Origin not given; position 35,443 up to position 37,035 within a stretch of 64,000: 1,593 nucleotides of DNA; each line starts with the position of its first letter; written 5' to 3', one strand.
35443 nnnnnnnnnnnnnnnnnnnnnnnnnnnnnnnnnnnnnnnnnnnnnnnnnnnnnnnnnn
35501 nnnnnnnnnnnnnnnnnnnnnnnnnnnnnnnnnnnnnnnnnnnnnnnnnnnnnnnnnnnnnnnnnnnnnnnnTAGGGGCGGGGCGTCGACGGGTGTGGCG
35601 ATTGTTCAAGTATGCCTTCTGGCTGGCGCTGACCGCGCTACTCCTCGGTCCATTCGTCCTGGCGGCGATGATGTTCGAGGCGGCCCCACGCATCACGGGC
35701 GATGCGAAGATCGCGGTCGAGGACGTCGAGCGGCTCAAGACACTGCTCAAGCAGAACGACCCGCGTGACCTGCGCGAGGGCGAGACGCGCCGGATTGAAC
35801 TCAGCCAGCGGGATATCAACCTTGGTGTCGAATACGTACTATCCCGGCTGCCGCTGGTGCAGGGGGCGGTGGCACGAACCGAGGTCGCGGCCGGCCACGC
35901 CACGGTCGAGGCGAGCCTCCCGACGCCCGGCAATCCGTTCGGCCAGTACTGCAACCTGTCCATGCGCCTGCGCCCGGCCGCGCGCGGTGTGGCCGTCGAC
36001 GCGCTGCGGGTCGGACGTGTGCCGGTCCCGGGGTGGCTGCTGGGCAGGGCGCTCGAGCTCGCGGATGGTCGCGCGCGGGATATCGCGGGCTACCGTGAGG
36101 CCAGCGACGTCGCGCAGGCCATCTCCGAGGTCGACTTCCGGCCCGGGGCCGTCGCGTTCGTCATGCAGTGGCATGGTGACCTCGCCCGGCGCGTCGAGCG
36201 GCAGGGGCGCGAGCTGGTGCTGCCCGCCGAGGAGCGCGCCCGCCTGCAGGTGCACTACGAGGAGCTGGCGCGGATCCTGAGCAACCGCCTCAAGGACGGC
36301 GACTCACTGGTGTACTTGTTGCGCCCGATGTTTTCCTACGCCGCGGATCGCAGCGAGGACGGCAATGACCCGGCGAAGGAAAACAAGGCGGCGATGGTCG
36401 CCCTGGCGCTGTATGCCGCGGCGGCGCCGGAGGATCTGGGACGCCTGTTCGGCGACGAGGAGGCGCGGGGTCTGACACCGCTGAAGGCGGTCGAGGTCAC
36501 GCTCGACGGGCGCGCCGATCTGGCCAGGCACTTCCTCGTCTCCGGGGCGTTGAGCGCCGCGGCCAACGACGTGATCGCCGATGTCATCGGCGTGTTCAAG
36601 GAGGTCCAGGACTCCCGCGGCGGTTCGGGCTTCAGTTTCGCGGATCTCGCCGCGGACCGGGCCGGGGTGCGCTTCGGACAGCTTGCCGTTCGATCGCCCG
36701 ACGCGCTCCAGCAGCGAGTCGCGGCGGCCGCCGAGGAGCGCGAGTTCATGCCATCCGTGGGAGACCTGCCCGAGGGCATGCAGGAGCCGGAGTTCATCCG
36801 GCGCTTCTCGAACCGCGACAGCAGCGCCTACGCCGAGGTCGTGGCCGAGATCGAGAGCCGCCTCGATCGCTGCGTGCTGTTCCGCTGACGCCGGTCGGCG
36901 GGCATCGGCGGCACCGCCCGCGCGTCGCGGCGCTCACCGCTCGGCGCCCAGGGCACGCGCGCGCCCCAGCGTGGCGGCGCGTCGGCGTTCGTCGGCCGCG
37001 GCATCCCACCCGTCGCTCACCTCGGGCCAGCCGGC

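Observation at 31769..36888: Translationally coupled five-gene operon of unknown pathway: nitroreductase, asparaginase-II-family, YjbQ, secreted PQQ-dehydrogenase, membrane-anchored hypothetical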

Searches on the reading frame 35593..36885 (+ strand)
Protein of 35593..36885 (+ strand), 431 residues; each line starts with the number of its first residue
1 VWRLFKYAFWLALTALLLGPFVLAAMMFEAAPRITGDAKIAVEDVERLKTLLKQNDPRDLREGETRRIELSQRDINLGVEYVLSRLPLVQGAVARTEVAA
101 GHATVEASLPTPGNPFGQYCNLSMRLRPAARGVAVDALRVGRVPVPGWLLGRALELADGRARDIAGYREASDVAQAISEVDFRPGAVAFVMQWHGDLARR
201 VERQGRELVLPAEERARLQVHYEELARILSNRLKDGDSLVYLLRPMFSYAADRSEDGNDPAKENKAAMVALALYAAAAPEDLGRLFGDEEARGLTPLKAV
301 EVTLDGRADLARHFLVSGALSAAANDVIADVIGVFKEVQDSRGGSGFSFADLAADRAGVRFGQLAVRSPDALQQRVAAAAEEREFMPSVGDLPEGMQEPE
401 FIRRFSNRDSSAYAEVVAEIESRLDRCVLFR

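Call 12: search_protein_families(library=pfam, proteins=[window:35593-36885:+], max_evalue=0.01)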
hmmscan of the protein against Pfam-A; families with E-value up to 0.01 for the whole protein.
window:35593-36885:+ (431 aa): 0 families

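Call 13: search_protein_families(library=ncbifam, proteins=[window:35593-36885:+], max_evalue=0.01)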
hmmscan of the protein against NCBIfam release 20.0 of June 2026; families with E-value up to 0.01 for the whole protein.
window:35593-36885:+ (431 aa): 1 family
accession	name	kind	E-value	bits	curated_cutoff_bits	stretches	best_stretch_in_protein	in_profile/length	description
NF008028.1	PRK10759.1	equivalog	6.8e-05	23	117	0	331-364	66-100/106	YfiM family lipoprotein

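Call 14: find_homologous_proteins(query=window:35593-36885:+)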
Query window:35593-36885:+ (431 aa): 295 proteins with E <= 0.001 among 8000 candidates; the best 120 are listed.
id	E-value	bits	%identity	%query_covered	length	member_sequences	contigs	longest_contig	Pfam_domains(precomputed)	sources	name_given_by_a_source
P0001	3.2e-275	931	100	100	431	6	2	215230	-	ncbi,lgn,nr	ncbi:MAG: hypothetical protein HONDAALG_00602 [Gammaproteobacteria bacterium]|nr:hypothetical protei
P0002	1.8e-232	790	84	100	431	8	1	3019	-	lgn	-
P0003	5.2e-230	782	84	99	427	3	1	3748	-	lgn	-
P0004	3.9e-226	769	83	100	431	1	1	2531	-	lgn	-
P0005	1.2e-222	757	87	94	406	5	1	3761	-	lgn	-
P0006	5.1e-221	752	82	100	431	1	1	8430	-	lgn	-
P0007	1.8e-216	737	78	100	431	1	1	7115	-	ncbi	-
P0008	4.8e-215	732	78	97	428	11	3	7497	-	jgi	jgi:uncharacterized protein YfiM (DUF2279 family)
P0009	9.5e-135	468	54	99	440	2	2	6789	-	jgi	jgi:hypothetical protein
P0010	1.8e-128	447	81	60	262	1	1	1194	-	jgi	jgi:uncharacterized protein YfiM (DUF2279 family)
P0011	1.0e-113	399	48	99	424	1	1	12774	-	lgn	-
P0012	7.1e-113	396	48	100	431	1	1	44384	-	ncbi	ncbi:MAG: hypothetical protein ACT4NU_03495 [Chromatiales bacterium]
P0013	6.0e-111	390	49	99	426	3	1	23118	-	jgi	jgi:hypothetical protein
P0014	1.0e-110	389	48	99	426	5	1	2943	-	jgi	jgi:hypothetical protein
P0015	7.4e-108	379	46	99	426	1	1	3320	-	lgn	-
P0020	2.6e-100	355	44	100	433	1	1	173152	-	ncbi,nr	ncbi:MAG: hypothetical protein H6975_07440 [Gammaproteobacteria bacterium]|nr:hypothetical protein [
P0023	2.3e-92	328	43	100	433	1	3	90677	-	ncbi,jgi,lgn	ncbi:MAG: hypothetical protein WAW42_15000 [Candidatus Competibacteraceae bacterium]|jgi:hypothetica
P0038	3.2e-83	298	39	96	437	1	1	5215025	-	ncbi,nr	ncbi:MAG: hypothetical protein JSW07_05375 [bacterium]|nr:MAG: hypothetical protein JSW07_05375 [bac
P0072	3.3e-68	249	37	93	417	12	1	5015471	-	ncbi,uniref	ncbi:hypothetical protein [Methylomonas sp. TEB]|uniref:hypothetical protein n=1 Tax=Methylomonas sp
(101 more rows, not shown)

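Call 15: find_encoding_contigs(protein=P0012, flank=8000, max_places=2)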
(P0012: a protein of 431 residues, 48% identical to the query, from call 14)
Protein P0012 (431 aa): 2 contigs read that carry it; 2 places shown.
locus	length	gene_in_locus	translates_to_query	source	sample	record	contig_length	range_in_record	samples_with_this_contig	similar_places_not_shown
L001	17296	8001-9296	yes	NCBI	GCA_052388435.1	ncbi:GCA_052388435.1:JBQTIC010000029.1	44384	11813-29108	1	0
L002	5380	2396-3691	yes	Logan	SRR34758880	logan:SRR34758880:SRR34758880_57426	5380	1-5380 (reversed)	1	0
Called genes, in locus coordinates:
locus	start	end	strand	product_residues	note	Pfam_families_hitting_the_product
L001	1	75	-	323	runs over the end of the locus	PF01073:3Beta_HSD, PF01370:Epimerase, PF05368:NmrA, PF07993:NAD_binding_4 (faint), PF13460:NAD_binding_10, PF16363:GDP_Man_Dehyd (weak)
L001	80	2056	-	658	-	PF14718:SLT_L, PF01464:SLT, PF27553:SLT_superhelical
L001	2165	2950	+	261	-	PF01925:TauE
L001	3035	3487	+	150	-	-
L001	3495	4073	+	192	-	PF00881:Nitroreductase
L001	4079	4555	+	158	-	PF07386:DUF1499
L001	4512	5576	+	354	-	PF06089:Asparaginase_II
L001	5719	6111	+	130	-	PF01894:YjbQ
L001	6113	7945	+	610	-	PF01011:PQQ, PF13360:PQQ_2, PF23727:Beta-prop_FAM234A_B (faint), PF01011:PQQ, PF13360:PQQ_2, PF13570:Beta-prop_ACSF4 (weak)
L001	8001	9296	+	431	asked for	-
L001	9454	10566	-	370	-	PF00762:Ferrochelatase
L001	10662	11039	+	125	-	PF07883:Cupin_2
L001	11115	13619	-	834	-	PF02687:FtsX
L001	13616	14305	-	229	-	PF00005:ABC_tran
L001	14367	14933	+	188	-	PF00657:Lipase_GDSL, PF13472:Lipase_GDSL_2, PF25182:NonGDSL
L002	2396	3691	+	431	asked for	-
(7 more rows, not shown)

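Call 16: find_encoding_contigs(protein=P0072, flank=8000, max_places=2)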
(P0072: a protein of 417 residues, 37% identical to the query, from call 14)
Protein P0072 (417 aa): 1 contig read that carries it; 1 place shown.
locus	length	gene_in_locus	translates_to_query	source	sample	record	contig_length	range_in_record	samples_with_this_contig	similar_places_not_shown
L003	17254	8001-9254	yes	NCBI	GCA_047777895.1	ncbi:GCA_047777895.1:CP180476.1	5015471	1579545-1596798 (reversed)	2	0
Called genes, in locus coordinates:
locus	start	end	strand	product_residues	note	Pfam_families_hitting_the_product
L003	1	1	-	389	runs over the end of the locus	PF13424:TPR_12 (faint), PF00515:TPR_1 (faint), PF07719:TPR_2 (faint)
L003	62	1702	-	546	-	PF14224:DUF4331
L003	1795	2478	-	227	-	-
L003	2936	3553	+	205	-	PF04542:Sigma70_r2, PF08281:Sigma70_r4_2, PF04545:Sigma70_r4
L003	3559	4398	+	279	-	PF12973:Cupin_7, PF14499:DUF4437 (faint), PF07883:Cupin_2 (faint), PF12973:Cupin_7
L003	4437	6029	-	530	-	PF00005:ABC_tran, PF02463:SMC_N (faint), PF03193:RsgA_GTPase (faint), PF03308:MeaB (faint), PF13555:AAA_29 (faint), PF00910:RNA_helicase (faint), PF12848:ABC_tran_Xtn, PF00005:ABC_tran, +2 more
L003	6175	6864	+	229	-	PF02798:GST_N, PF13417:GST_N_3, PF13409:GST_N_2, PF00043:GST_C, PF13410:GST_C_2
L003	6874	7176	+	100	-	-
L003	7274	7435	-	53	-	-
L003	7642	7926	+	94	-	-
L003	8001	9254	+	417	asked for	-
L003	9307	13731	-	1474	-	PF00512:HisKA, PF02518:HATPase_c, PF23198:PDE8A_N (faint), PF00072:Response_reg, PF01627:Hpt, PF00072:Response_reg, PF00990:GGDEF, PF00563:EAL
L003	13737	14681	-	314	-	PF04392:ABC_sub_bind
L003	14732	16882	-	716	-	PF07715:Plug, PF00593:TonB_dep_Rec_b-barrel, PF14905:OMP_b-brl_3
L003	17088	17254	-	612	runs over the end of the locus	PF00481:PP2C (faint), PF13672:PP2C_2, PF07228:SpoIIE (weak), PF00069:Pkinase, PF01636:APH (faint), PF07714:PK_Tyr_Ser-Thr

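Call 17: find_encoding_contigs(protein=P0038, flank=8000, max_places=2)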
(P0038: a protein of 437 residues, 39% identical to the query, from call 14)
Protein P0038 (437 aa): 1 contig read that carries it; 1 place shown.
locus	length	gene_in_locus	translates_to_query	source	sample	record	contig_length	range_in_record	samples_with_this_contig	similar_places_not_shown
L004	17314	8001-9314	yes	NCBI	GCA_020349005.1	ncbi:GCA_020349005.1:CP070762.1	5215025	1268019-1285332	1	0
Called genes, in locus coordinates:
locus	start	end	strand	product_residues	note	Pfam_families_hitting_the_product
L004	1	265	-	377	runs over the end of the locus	PF01208:URO-D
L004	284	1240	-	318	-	PF00251:Glyco_hydro_32N, PF04616:Glyco_hydro_43 (faint), PF22847:Glyco_hydro_43_rel (weak), PF04041:Glyco_hydro_130 (faint)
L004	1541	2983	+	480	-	PF00593:TonB_dep_Rec_b-barrel, PF14905:OMP_b-brl_3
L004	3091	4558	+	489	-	-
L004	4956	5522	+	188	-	-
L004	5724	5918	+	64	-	PF12728:HTH_17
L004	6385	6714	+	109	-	-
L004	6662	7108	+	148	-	-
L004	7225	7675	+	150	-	-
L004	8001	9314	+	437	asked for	-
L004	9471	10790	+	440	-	PF01553:Acyltransferase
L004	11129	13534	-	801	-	PF07940:Hepar_II_III_C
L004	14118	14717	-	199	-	-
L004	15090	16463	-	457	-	PF01979:Amidohydro_1, PF07969:Amidohydro_3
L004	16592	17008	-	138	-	PF07998:Peptidase_M54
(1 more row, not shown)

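Call 33: search_solved_structures(query=A1, max_evalue=1)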
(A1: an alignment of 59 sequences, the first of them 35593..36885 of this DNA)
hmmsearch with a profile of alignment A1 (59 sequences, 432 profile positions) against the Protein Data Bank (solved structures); distinct sequences matched with E-value up to 1: 1.
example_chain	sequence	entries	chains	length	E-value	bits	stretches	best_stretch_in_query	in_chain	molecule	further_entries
6jqa_A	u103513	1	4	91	0.22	13.7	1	166-246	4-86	Phytoplasmal effector causing phyllody 1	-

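Call 38: predict_structure(alignment_id=A1)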
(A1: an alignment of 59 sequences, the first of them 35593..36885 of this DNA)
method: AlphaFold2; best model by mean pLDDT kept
length: 431 residues; sequences in the alignment: 59
mean_pLDDT: 88.9   pTM: 0.81
mean pLDDT of the five models: 88.9, 87.8, 86.5, 85.6, 85.1
residues with pLDDT >= 90: 255; 70-90: 155; 50-70: 21; < 50: 0
segments of 3 or more residues with pLDDT < 50: none
pLDDT, mean of each block of 10 residues (from residue 1): 93 92 93 81 82 82 90 90 77 93 96 92 94 92 92 87 77 86 95 82 73 90 97 94 98 97 96 90 84 91 96 94 70 67 80 95 95 97 95 87 79 91 96 90
secondary structure, 60 per line:
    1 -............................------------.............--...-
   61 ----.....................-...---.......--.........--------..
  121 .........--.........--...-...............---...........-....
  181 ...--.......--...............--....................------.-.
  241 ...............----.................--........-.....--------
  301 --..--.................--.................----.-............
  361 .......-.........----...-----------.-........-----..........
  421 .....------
elements in order: H2-27 H42-54 E65-71 H72-85 E93-99 E102-110 E119-129 E132-140 E143-145 H147-161 H165-175 E177-183 E186-192 H195-209 H212-231 H240-255 H260-276 H279-286 H288-292 H308-323 H326-342 H349-367 H369-377 H398-405 H411-425

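Call 41: find_encoding_contigs(protein=P0020, flank=7000, max_places=1)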
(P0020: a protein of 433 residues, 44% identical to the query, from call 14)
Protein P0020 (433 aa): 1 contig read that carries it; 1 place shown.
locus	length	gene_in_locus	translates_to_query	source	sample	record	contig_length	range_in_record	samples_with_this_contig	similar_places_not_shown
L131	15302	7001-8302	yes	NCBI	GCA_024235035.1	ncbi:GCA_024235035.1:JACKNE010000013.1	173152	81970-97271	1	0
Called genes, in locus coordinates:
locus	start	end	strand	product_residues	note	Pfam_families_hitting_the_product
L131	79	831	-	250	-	PF08241:Methyltransf_11, PF08242:Methyltransf_12 (faint), PF13649:Methyltransf_25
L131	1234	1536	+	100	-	-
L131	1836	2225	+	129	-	PF20598:DUF6795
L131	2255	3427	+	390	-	PF01764:Lipase_3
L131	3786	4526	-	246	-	-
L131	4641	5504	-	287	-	PF01209:Ubie_methyltran, PF13847:Methyltransf_31, PF08241:Methyltransf_11, PF08242:Methyltransf_12 (weak), PF13649:Methyltransf_25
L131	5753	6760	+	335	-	PF12852:Cupin_6, PF00165:HTH_AraC (faint), PF12833:HTH_18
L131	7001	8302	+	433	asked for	-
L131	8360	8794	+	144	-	PF14489:QueF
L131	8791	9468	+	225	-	PF06508:QueC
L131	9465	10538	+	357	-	PF01242:PTPS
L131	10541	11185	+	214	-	-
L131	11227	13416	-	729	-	PF00384:Molybdopterin, PF01568:Molydop_binding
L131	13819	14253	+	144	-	PF11026:DUF2721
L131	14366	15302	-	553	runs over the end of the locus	PF00202:Aminotran_3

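Call 42: find_encoding_contigs(protein=P0023, flank=7000, max_places=1)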
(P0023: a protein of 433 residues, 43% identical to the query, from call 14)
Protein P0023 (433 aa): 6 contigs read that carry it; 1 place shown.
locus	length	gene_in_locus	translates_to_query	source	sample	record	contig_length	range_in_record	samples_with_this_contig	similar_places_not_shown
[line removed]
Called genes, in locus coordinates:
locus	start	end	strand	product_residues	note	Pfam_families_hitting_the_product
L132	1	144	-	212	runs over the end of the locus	PF08239:SH3_3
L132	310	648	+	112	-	-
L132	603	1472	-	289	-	PF19795:DUF6279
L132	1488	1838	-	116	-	PF11604:CusF_Ec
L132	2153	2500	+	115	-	-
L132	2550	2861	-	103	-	PF06769:YoeB_toxin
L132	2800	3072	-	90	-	PF02604:PhdYeFM_antitox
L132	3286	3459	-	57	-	-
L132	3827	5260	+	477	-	PF20245:DUF6600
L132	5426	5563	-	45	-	-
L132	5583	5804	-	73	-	-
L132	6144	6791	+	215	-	PF03009:GDPD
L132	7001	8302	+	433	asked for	-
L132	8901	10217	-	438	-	PF00909:Ammonium_transp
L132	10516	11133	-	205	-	PF01965:DJ-1_PfpI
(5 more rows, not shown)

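Call 43: find_encoding_contigs(protein=P0013, flank=7000, max_places=1)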
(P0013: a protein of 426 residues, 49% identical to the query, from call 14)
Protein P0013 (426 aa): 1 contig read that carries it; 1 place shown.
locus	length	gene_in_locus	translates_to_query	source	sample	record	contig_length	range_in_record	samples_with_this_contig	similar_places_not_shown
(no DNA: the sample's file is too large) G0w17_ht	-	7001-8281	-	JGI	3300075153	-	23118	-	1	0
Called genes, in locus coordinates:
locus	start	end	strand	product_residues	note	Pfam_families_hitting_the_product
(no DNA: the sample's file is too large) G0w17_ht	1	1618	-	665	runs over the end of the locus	PF14718:SLT_L, PF01464:SLT, PF27553:SLT_superhelical (weak)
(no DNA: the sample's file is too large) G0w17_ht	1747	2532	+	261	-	PF01925:TauE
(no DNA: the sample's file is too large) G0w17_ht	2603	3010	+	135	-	PF03226:Yippee-Mis18 (faint)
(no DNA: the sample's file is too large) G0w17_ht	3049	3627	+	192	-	PF00881:Nitroreductase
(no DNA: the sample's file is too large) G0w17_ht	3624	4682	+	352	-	PF06089:Asparaginase_II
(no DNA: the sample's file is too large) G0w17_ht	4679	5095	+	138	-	PF01894:YjbQ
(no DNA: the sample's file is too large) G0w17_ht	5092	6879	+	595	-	PF01011:PQQ, PF13360:PQQ_2, PF23727:Beta-prop_FAM234A_B (faint), PF01011:PQQ, PF13360:PQQ_2, PF13570:Beta-prop_ACSF4 (weak)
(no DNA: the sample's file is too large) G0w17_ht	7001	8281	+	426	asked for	-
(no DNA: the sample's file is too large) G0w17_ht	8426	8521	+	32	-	?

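Call 71: search_protein_families(library=pfam, alignment_id=A1, max_evalue=1)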
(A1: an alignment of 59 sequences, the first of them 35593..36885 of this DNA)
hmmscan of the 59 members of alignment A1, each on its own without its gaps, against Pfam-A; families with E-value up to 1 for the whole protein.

A. member 1, window:35593-36885:+ (431 aa): 0 families

B. families by the number of members that match (of 59 scanned): 19 families
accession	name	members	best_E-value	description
PF10043.14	DUF2279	17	0.0035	Predicted periplasmic lipoprotein (DUF2279)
PF07091.17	FmrO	1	0.022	Ribosomal RNA methyltransferase (FmrO)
PF09485.15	CRISPR_Cse2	1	0.024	CRISPR-associated protein Cse2 (CRISPR_cse2)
PF09911.14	DUF2140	1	0.024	Uncharacterized protein conserved in bacteria (DUF2140)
PF22047.1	RecJ_C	1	0.04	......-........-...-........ exonuclease RecJ C-terminal domain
PF22025.1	ThiI_fer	1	0.041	ThiI ferredoxin-like domain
PF01790.23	LGT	1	0.059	Prolipoprotein diacylglyceryl transferase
PF14384.12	BrnA_antitoxin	1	0.075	BrnA antitoxin of type II toxin-antitoxin system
PF10907.13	DUF2749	1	0.11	Protein of unknown function (DUF2749)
PF00913.24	Trypan_glycop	1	0.17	Trypanosome variant surface glycoprotein (A-type)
PF21328.3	Gp44_lid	1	0.18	Sliding-clamp-loader large subunit, AAA+ ATPase lid domain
PF02956.20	TT_ORF1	1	0.19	TT viral orf 1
PF00076.28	RRM_1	1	0.19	RNA recognition motif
PF03190.21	Thioredox_DsbH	1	0.2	Protein of unknown function, DUF255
PF09601.15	DUF2459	1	0.24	Protein of unknown function (DUF2459)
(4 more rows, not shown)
